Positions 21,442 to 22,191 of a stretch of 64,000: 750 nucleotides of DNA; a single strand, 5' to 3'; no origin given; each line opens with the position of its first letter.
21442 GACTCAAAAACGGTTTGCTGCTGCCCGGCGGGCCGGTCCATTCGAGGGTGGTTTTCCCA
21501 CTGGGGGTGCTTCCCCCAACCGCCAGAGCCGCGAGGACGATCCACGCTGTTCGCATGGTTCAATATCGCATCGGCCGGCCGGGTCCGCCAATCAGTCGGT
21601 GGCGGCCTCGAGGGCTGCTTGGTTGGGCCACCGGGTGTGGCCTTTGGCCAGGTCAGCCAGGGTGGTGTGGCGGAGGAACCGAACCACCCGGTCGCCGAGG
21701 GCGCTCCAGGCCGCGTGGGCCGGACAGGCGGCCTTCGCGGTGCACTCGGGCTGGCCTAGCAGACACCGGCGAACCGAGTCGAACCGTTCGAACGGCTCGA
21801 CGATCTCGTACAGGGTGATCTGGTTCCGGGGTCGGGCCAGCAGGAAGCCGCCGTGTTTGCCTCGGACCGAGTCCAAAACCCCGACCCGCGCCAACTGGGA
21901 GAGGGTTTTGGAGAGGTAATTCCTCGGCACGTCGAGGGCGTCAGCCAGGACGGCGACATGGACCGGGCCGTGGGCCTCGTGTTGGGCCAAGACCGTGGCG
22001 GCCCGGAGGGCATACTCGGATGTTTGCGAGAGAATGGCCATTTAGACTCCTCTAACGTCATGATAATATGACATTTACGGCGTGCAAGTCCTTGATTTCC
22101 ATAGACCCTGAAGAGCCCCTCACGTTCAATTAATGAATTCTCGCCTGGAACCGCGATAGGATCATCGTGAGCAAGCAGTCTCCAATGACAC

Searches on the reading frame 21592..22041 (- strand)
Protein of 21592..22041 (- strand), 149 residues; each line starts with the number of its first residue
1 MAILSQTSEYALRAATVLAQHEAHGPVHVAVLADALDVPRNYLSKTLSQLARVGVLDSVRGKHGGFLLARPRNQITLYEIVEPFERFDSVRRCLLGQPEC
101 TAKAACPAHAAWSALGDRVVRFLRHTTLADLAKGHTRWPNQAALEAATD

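Call 66: search_protein_families(library=pfam, proteins=[window:21592-22041:-], max_evalue=0.001)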
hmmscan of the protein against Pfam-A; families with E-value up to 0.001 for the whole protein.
window:21592-22041:- (149 aa): 2 families
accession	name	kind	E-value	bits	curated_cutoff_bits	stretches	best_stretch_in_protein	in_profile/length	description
PF02082.26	Rrf2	-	2e-31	109.3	30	1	4-133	1-131/132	Iron-dependent Transcriptional regulator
PF12840.13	HTH_20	-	8.7e-05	22.9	27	1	24-59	16-51/51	Helix-turn-helix domain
